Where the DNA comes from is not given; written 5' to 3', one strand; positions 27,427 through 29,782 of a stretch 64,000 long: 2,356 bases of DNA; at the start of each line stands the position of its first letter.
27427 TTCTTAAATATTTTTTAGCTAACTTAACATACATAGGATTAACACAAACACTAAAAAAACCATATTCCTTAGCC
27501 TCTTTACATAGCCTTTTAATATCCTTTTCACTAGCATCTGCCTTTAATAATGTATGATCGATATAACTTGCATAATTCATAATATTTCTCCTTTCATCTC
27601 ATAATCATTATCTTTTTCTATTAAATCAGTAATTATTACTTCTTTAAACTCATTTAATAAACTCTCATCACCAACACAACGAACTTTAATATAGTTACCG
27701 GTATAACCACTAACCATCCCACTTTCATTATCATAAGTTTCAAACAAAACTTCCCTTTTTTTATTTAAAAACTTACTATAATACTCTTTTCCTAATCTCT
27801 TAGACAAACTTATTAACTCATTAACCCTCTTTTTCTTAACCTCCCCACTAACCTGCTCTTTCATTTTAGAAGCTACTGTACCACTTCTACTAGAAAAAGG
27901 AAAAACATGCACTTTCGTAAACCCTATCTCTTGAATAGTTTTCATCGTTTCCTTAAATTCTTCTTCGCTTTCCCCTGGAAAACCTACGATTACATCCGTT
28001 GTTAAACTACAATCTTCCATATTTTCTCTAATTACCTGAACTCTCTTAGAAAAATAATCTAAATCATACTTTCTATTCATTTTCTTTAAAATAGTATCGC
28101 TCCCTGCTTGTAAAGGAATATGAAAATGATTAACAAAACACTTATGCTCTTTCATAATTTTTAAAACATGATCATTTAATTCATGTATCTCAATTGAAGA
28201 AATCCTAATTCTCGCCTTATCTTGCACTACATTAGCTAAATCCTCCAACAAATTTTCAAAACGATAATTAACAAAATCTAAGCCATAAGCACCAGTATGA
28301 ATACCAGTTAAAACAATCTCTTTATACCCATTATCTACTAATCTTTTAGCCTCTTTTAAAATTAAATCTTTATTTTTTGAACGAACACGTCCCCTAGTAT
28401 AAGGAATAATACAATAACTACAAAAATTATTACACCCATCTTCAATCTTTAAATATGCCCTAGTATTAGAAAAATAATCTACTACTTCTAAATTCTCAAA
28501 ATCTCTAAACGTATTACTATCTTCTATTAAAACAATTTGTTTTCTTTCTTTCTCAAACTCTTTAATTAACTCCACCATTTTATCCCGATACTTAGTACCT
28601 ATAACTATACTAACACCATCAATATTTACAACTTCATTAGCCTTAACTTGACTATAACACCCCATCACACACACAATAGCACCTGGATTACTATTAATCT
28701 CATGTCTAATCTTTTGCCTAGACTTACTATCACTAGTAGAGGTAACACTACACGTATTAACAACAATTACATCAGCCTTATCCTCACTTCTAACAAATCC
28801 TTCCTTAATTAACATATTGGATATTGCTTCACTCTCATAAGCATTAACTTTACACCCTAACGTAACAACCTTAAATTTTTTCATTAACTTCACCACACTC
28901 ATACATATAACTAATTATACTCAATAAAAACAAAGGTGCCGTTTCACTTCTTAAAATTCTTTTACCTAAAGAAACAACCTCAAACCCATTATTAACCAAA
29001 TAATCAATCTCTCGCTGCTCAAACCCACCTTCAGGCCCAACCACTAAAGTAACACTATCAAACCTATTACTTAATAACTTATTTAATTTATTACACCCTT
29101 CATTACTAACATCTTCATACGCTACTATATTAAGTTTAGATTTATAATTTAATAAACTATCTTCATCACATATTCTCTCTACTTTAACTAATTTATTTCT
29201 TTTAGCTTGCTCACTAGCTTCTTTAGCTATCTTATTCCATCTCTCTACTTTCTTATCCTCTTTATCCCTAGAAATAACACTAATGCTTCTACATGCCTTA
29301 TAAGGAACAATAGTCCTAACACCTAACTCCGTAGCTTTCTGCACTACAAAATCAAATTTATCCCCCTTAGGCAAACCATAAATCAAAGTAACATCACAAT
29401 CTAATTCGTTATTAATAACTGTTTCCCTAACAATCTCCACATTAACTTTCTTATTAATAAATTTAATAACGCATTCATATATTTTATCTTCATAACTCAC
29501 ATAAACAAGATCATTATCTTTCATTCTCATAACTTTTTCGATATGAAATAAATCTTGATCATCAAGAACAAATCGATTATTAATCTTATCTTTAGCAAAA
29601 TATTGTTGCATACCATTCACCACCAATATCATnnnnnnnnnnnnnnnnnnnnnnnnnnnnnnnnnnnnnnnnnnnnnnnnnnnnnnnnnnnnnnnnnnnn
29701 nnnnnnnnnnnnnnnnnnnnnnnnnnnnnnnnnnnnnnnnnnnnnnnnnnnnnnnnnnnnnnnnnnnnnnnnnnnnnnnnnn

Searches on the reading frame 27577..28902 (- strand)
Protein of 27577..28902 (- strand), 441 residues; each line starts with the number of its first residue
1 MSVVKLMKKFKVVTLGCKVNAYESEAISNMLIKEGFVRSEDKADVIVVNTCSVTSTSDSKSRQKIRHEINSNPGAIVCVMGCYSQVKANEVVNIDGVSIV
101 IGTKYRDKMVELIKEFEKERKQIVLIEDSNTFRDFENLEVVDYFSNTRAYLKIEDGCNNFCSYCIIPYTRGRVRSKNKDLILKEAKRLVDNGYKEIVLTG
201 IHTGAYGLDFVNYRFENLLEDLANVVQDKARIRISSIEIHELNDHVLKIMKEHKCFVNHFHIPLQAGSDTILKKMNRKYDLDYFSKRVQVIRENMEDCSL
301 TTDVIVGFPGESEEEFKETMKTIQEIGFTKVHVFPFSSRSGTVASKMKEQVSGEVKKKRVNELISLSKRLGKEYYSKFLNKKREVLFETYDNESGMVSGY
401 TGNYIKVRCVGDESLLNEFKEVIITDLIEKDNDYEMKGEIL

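Call 11: search_protein_families(library=pfam, proteins=[window:27577-28902:-], max_evalue=0.001)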
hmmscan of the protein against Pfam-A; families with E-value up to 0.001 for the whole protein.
window:27577-28902:- (441 aa): 2 families
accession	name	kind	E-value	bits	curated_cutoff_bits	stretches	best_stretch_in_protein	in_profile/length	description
PF04055.27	Radical_SAM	-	1.1e-27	97.7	29.5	1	155-322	5-165/166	Radical SAM superfamily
PF00919.26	UPF0004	-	1.3e-22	80.1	27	1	9-102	1-98/98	Uncharacterized protein family UPF0004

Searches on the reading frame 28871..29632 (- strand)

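Call 11: search_protein_families(library=pfam, proteins=[window:28871-29632:-], max_evalue=0.001)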
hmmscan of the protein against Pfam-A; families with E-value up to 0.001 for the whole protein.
window:28871-29632:- (253 aa): 2 families
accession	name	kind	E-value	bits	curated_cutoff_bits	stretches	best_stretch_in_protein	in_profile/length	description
PF04452.19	Methyltrans_RNA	-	3.6e-49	166.9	23.9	1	76-241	2-165/165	RNA methyltransferase domain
PF20260.4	PUA_4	-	3.8e-06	27.3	23.9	1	23-62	1-41/48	RNA methyltransferase PUA domain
